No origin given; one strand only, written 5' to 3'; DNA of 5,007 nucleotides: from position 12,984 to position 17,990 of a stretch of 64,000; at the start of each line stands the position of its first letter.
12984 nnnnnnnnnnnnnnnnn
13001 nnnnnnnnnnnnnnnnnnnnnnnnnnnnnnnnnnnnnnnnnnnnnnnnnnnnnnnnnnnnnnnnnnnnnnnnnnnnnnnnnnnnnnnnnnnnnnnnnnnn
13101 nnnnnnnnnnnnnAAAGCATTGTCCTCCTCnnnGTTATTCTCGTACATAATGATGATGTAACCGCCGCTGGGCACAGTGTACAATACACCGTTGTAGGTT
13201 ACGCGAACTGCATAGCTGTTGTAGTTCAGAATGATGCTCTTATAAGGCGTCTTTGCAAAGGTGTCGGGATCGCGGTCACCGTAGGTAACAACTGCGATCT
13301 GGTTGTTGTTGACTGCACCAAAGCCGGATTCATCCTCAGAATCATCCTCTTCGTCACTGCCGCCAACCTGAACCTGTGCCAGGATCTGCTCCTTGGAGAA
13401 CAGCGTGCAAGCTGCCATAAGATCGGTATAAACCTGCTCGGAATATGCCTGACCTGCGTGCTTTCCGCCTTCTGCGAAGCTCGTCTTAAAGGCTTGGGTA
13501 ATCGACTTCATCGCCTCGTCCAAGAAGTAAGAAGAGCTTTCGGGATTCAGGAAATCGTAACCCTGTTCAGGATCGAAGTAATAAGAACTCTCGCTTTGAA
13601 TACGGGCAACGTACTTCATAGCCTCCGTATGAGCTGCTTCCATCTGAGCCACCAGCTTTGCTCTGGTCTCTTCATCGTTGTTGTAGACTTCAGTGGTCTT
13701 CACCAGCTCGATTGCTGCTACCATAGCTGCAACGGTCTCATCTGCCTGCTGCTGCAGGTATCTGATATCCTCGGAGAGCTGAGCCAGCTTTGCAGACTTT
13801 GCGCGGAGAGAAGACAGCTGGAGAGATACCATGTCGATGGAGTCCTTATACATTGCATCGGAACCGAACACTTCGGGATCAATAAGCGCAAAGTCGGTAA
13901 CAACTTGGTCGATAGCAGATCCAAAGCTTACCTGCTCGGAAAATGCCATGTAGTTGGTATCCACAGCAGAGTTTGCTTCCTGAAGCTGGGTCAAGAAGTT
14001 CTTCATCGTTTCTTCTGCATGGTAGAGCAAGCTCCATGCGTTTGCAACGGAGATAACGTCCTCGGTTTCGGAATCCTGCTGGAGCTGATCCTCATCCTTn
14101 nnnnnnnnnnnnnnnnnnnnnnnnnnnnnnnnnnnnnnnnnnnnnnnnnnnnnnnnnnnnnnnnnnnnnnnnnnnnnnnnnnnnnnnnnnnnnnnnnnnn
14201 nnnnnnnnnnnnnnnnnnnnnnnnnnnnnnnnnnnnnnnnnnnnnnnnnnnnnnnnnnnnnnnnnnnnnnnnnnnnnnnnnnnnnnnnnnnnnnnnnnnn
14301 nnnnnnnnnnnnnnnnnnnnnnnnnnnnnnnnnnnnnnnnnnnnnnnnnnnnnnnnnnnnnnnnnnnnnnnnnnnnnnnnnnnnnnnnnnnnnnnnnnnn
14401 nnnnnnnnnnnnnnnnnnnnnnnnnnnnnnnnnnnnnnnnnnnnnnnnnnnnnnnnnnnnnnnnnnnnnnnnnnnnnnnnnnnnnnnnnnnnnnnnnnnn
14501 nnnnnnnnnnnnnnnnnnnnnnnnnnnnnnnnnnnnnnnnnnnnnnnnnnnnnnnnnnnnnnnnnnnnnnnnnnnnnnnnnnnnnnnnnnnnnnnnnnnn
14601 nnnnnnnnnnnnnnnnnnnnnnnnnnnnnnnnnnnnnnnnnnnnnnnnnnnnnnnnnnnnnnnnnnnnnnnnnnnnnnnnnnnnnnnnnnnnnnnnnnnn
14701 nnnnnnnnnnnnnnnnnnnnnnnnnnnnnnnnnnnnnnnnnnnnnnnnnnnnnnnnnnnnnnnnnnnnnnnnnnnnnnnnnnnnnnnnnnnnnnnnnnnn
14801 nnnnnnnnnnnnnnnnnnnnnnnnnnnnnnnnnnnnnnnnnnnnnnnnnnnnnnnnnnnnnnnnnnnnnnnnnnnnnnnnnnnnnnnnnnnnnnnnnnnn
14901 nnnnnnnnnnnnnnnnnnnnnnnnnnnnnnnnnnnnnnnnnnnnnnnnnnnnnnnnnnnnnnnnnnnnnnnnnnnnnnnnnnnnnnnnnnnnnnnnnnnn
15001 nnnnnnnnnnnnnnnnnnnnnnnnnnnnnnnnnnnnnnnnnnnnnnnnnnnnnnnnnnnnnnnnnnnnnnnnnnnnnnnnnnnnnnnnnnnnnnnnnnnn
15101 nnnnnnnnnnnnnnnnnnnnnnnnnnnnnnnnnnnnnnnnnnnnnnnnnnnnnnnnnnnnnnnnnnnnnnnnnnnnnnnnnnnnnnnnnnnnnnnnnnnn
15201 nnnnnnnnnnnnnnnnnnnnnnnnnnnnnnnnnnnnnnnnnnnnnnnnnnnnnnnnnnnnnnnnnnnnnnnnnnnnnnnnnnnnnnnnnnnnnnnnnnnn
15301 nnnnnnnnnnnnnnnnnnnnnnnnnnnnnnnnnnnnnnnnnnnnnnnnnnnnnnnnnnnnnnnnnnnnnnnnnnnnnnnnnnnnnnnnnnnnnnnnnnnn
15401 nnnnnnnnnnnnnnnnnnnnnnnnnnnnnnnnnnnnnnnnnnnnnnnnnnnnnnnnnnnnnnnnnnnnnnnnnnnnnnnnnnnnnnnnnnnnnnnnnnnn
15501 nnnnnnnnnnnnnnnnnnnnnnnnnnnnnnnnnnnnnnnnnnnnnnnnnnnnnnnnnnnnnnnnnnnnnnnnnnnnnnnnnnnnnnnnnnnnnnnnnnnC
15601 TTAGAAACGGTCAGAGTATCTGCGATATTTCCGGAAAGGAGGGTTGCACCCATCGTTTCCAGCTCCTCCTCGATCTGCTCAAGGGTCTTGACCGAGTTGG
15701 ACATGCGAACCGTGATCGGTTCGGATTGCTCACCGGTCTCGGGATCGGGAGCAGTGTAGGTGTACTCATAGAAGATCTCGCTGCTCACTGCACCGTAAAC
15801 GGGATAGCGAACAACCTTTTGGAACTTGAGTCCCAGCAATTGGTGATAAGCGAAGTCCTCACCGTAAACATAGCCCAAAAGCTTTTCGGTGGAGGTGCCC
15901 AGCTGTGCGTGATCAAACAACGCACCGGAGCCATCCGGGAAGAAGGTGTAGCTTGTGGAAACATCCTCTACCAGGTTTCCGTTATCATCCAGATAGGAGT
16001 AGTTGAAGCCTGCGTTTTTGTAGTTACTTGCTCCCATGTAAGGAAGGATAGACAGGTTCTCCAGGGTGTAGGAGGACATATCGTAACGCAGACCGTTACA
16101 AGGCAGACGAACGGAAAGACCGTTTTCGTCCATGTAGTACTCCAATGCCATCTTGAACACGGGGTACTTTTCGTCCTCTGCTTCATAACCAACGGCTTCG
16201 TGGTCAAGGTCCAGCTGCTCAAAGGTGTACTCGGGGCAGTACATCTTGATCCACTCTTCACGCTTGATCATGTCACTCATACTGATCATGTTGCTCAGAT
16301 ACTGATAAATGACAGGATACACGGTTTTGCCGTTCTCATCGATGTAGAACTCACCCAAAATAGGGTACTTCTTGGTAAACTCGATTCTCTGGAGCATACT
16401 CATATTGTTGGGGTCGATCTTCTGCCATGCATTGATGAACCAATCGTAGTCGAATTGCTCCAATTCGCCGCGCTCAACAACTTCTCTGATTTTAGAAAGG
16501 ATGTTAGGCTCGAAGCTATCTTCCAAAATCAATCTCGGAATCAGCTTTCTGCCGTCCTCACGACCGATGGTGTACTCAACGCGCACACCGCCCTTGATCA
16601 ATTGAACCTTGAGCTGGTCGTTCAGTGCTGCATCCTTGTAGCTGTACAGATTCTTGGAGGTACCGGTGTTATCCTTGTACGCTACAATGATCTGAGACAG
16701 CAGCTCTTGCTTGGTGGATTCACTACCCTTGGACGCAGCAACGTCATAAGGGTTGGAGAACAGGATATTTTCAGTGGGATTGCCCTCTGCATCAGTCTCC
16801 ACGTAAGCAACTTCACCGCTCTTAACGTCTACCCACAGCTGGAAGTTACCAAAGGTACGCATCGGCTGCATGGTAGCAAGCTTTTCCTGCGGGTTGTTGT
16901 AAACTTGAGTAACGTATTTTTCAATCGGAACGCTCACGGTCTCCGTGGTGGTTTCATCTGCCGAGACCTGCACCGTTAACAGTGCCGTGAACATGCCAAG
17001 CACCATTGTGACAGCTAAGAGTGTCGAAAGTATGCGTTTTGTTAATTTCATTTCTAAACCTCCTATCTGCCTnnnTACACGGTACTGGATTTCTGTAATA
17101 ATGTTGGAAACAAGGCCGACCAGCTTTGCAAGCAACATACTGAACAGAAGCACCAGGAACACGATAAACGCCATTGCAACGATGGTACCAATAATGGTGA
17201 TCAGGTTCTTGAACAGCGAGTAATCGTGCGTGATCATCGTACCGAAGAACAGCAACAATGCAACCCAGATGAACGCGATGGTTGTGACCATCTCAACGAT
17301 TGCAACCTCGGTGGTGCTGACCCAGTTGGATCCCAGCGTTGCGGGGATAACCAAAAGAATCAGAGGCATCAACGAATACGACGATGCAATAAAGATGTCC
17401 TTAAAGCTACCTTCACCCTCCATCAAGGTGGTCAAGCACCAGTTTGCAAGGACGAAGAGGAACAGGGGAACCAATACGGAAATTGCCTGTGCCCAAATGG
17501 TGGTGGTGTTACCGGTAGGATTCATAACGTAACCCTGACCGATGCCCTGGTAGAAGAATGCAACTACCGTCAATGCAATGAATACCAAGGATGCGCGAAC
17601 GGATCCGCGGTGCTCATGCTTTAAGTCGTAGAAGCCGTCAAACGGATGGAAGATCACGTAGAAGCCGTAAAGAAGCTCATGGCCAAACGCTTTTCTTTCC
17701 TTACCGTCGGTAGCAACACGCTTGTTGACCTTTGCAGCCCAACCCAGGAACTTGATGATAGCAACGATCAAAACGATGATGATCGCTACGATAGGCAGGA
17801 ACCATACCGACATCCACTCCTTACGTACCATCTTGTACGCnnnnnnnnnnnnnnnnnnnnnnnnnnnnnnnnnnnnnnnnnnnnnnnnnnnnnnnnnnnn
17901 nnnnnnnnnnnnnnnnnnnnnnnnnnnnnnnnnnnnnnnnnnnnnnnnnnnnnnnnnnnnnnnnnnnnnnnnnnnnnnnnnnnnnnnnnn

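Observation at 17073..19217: Chimeric exported NHL beta-propeller + TPR fused to a Yip1-like six-TM domain inside an ABC importer operon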

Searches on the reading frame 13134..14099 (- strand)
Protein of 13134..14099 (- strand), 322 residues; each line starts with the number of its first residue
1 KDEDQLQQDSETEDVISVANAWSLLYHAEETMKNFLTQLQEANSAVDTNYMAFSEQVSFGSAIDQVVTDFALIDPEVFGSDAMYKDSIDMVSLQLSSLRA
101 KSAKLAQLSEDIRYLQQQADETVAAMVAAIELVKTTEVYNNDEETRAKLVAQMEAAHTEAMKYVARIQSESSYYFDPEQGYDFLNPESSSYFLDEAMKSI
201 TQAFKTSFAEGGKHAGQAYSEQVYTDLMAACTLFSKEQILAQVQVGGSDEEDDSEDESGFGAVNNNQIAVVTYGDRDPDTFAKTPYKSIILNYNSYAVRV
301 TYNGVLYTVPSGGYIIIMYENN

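Call 57: search_protein_families(library=pfam, proteins=[window:13134-14099:-], max_evalue=1)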
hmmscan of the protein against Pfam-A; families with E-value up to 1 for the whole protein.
window:13134-14099:- (322 aa): 3 families
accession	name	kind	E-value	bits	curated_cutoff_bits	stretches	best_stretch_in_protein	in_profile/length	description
PF03927.19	NapD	-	0.033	14.7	28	1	120-161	12-51/76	NapD protein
PF07813.17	LTXXQ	-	0.034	15.3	24.3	1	103-179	21-92/100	LTXXQ motif family protein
PF13720.11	Acetyltransf_11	-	0.54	11.1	24.5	0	11-44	29-63/82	Udp N-acetylglucosamine O-acyltransferase; Domain 2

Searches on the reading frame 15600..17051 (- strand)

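Call 57: search_protein_families(library=pfam, proteins=[window:15600-17051:-], max_evalue=1)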
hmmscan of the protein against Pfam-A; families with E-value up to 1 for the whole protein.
window:15600-17051:- (484 aa): 4 families
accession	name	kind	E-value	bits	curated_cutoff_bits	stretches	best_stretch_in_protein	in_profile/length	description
PF18952.6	DUF5696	-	4.5e-17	62.2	25.6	1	281-424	5-132/612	Family of unknown function (DUF5696)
PF14903.11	WG_beta_rep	-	0.13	12.7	25.6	1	236-254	3-21/35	WG containing repeat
PF20969.2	MASE11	-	0.27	11.6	27.3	1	5-40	4-39/168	MASE11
PF12445.13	FliC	-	0.47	11.2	23.2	0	347-375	74-104/127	Flagellin protein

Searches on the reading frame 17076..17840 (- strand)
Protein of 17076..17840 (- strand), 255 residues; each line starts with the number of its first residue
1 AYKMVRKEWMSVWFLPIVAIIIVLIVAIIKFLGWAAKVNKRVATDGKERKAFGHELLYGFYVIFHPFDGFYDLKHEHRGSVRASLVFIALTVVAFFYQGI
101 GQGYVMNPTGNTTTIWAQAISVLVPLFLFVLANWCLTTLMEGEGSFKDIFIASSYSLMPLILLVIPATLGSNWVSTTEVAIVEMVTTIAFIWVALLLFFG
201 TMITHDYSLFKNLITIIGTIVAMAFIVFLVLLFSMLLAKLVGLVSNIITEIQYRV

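Call 31: search_protein_representatives(protein=window:17076-17840:-)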
Query: 255 residues. Proteins with E-value up to 0.001 (for the whole library): 1611; up to 1e-10: 1101; up to 1e-30: 210. The best 150 are listed.
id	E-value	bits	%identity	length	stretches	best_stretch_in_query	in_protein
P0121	3.3e-96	338.0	60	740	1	1-255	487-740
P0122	1.6e-78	280.1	53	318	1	2-254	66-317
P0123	1.6e-76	273.5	54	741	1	5-251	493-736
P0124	7.1e-75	268.1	49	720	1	2-255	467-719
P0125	1.1e-74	267.5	51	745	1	1-254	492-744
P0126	1.8e-74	266.8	53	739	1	1-254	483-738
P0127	4.8e-74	265.4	54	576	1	1-255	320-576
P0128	6.9e-74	264.9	52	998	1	2-254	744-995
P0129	2.6e-73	263.0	50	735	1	1-254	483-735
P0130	3.5e-73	262.6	50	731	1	4-254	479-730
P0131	3.4e-71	256.1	50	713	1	1-253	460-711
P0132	2.0e-70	253.6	50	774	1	1-254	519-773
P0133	1.6e-69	250.6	45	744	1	1-254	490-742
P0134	7.0e-68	245.2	49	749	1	15-254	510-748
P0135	5.6e-65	235.7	49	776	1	13-254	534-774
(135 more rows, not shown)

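Call 37: find_related_loci(query=A2, collection=genome_contigs, flank=10000)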
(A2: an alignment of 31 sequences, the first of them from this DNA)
Query A2 (205 aa) in genome_contigs; peptide patterns used: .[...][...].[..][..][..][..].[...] (x = any residue, [..] = any of these).
600 stretches matched a pattern (row limit reached: there are more); 598 encode a relative of the query (tblastn E <= 1e-3); the best 80 are kept; 80 distinct loci.
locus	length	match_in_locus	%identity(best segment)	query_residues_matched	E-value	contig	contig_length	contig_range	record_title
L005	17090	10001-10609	81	2-204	3e-110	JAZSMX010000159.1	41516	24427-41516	MAG: Eubacteriales bacterium isolate T1900044552_TS20190018.MAGScoT_cleanbin_000035 SGB_255_k141_766444, whole genome sh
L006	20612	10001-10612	78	1-204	4e-109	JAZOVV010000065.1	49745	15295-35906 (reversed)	MAG: Eubacteriales bacterium isolate T1900045525_YK20190219.MAGScoT_cleanbin_000018 SGB_7680_k141_62172, whole genome sh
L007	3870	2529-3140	78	1-204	2e-110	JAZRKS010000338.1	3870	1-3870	MAG: Eubacteriales bacterium isolate T1900045445_YK20190136.MAGScoT_cleanbin_000046 SGB_7148_k141_428969, whole genome s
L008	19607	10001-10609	80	2-204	1e-108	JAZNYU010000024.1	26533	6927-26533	MAG: Eubacteriales bacterium isolate T1900044774_TS20190240.MAGScoT_cleanbin_000022 SGB_2467_k141_1759349, whole genome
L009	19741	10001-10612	78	1-204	2e-108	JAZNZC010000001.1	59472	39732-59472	MAG: Eubacteriales bacterium isolate T1900044770_TS20190236.MAGScoT_cleanbin_000053 SGB_2447_k141_152148, whole genome s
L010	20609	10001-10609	79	2-204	1e-108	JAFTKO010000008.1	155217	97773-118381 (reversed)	MAG: Clostridia bacterium isolate RGIG3903 Roe_deer_Cecum-2__c909, whole genome shotgun sequence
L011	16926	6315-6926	79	2-205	5e-108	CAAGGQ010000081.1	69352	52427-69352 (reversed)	MAG TPA_asm: Clostridia bacterium, isolate HGM12691, WGS project CAAGGQ010000000 data, contig: SRS476212_61_k119_163272,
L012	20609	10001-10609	78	2-204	6e-108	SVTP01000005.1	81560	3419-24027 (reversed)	MAG: Oscillospiraceae bacterium isolate SIG698 NODE_7335_length_81560_cov_4.152039, whole genome shotgun sequence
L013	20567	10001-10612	78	1-204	2e-107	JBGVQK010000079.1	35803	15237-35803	MAG: Eubacteriales bacterium isolate fecal_MAG_166 fecal_MAG_166_contig_0079, whole genome shotgun sequence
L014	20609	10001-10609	76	2-204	1e-104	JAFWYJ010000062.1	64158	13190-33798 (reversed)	MAG: Clostridia bacterium isolate RGIG6183 Sheep_Rectum-1__c1093735, whole genome shotgun sequence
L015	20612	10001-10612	79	2-205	1e-103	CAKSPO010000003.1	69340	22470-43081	MAG: uncultured Eubacteriales bacterium isolate REFINED_METABAT215_TOP10_CONTIGS_1500_ASSEMBLY_K77_MERGED__Hadza_MoBio_h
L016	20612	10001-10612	75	1-204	2e-103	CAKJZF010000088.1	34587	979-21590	Clostridiales bacterium isolate MAG-R067 genome assembly, contig: k141_58411, whole genome shotgun sequence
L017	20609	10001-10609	74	2-204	3e-102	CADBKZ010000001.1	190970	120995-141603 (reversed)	MAG: uncultured Ruminococcus sp. isolate RUG14066 genome assembly, contig: RUG14066_asm_1, whole genome shotgun sequence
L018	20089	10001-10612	73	2-205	2e-101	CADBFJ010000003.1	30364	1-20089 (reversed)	MAG: uncultured Ruminococcus sp. isolate RUG13915 genome assembly, contig: RUG13915_asm_3, whole genome shotgun sequence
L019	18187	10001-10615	73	1-205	2e-101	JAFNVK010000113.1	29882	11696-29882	MAG: Clostridia bacterium isolate RGIG158 Dairy_cattle_Cecum-2__c673208, whole genome shotgun sequence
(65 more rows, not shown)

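Call 48: find_related_loci(query=A4, collection=metagenome_contigs, flank=10000)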
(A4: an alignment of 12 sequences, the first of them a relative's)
Query A4 (212 aa) in metagenome_contigs; peptide patterns used: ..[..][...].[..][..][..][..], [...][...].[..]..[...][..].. (x = any residue, [..] = any of these).
600 stretches matched a pattern (row limit reached: there are more); 540 encode a relative of the query (tblastn E <= 1e-3); the best 80 are kept; 80 distinct loci.
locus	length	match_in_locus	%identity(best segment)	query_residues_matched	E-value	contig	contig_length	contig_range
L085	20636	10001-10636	98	1-212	8e-136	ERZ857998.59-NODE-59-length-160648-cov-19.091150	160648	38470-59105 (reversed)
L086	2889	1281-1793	99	1-171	5e-115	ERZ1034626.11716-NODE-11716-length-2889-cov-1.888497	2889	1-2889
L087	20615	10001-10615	51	8-212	6e-74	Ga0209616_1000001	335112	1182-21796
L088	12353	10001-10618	58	7-212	6e-74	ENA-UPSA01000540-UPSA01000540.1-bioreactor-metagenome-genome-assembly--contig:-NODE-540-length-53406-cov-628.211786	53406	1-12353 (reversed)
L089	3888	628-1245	52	7-212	1e-70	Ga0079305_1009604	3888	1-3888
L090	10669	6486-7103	52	7-212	6e-70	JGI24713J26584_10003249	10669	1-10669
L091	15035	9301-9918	51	7-212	2e-69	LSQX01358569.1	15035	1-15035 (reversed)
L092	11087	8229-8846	51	7-212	7e-69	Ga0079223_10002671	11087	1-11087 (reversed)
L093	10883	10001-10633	46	2-212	7e-68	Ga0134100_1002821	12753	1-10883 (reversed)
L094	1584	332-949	53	7-212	3e-70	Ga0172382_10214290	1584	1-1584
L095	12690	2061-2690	52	2-211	2e-65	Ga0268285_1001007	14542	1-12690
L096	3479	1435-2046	45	9-212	2e-64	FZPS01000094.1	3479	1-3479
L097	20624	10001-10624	45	5-212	8e-63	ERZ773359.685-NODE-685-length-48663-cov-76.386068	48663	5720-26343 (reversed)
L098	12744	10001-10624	45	5-212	7e-63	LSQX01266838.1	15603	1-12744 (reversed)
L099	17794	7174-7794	46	5-211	2e-62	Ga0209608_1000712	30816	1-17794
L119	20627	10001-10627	42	4-212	1e-57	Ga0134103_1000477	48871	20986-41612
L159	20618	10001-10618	40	7-211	4e-53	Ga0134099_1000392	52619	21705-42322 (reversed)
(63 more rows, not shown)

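Call 65: search_protein_families(library=pfam, proteins=[L119:5242-7038:-, L119:3623-5245:-, L119:7131-7715:-, L119:15418-16803:+, L119:16885-18309:+, L119:18467-19513:+, L159:4566-5588:+, L159:5683-6990:+, L159:7063-8361:+, L159:15349-16857:+], max_evalue=0.001)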
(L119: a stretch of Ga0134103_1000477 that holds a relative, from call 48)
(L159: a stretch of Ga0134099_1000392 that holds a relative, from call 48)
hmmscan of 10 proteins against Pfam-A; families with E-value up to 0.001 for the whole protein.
L119:5242-7038:- (598 aa): 1 family
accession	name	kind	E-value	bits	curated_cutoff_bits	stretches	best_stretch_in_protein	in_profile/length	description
PF00488.27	MutS_V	-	1.2e-25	91.1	30.2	1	396-525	2-132/188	MutS domain V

L119:3623-5245:- (540 aa): 1 family
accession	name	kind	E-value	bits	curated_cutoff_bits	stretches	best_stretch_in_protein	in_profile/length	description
PF00488.27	MutS_V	-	3.6e-28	99.3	30.2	1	351-480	2-132/188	MutS domain V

L119:7131-7715:- (194 aa): 11 families
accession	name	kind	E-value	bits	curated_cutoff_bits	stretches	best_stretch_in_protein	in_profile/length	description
PF01381.28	HTH_3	-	1.4e-15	57.5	23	1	26-78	3-55/55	Helix-turn-helix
PF13560.12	HTH_31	-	2e-10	41.3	27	1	20-76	2-59/64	Helix-turn-helix domain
PF12844.13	HTH_19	-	9.1e-09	35.5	30.2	1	24-79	4-59/64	Helix-turn-helix domain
PF07022.19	Phage_CI_repr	-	1e-06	29.4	22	1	29-79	8-58/65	Bacteriophage CI repressor helix-turn-helix domain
PF13384.12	HTH_23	-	9.6e-06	25.7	24.6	0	29-52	14-37/50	Homeodomain-like domain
PF08279.18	HTH_11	-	4.5e-05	23.7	25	1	26-51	8-34/55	HTH domain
PF13443.12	HTH_26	-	0.0002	21.9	22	1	26-80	4-59/63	Cro/C1-type HTH DNA-binding domain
PF13518.12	HTH_28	-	0.00022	21.7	25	0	28-52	8-32/52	Helix-turn-helix domain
PF04545.22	Sigma70_r4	-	0.00025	21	24.1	0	26-51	14-39/50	Sigma-70, region 4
PF12802.13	MarR_2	-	0.00034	21.2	27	1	28-51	15-39/61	MarR family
PF01047.28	MarR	-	0.0006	20.1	24.6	0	23-52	8-37/59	MarR family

L119:15418-16803:+ (461 aa): 2 families
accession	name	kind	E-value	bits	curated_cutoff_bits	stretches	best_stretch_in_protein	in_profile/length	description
PF01547.30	SBP_bac_1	-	1.2e-12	48.9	26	1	116-351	65-299/307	Bacterial extracellular solute-binding protein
PF13416.11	SBP_bac_8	-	0.00034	21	27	1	70-314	7-211/279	Bacterial extracellular solute-binding protein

L119:16885-18309:+ (474 aa): 3 families
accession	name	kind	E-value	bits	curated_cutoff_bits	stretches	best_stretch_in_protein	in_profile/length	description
PF01554.23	MatE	-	2.1e-55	187.2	24.9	2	41-201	1-161/161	MatE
PF03023.19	MurJ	-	1.9e-13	50.3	27.4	1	31-246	195-409/451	Lipid II flippase MurJ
PF16214.10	AC_N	-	0.00083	19.1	30.9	0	315-447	168-297/415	Adenylyl cyclase N-terminal extracellular and transmembrane region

L119:18467-19513:+ (348 aa): 2 families
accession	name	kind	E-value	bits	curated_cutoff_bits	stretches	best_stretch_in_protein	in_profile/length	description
PF12849.12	PBP_like_2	-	1.1e-42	147.1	27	1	26-309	6-264/267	PBP superfamily domain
PF01547.30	SBP_bac_1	-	1.3e-15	58.7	26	1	42-304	10-299/307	Bacterial extracellular solute-binding protein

L159:4566-5588:+ (340 aa): 6 families
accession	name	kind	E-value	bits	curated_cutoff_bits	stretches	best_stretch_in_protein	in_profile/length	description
PF13377.12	Peripla_BP_3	-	4.5e-28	98.9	26.5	1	179-336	1-167/167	Periplasmic binding protein-like domain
PF00532.27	Peripla_BP_1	-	2.4e-20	73.6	22.2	1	74-320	8-265/281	Periplasmic binding proteins and sugar binding domain of LacI family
PF00356.27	LacI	-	1.1e-17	63.9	27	1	10-55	1-46/46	Bacterial regulatory proteins, lacI family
PF13407.12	Peripla_BP_4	-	1.5e-12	48.1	35.1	1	72-315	3-254/258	Periplasmic binding protein domain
PF00440.29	TetR_N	-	8.8e-05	22.6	24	1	2-25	10-33/47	Bacterial regulatory proteins, tetR family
PF01381.28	HTH_3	-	0.00057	20.3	23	0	10-45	11-46/55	Helix-turn-helix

L159:5683-6990:+ (435 aa): 0 families

L159:7063-8361:+ (432 aa): 0 families

L159:15349-16857:+ (502 aa): 2 families
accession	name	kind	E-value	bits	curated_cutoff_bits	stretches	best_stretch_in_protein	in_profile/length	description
PF04616.20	Glyco_hydro_43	-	5.4e-39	134.7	32.2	1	3-268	3-285/288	Glycosyl hydrolases family 43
PF17851.8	GH43_C2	-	5.7e-27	95.2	22.7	1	313-500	8-203/203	Beta xylosidase C-terminal Concanavalin A-like domain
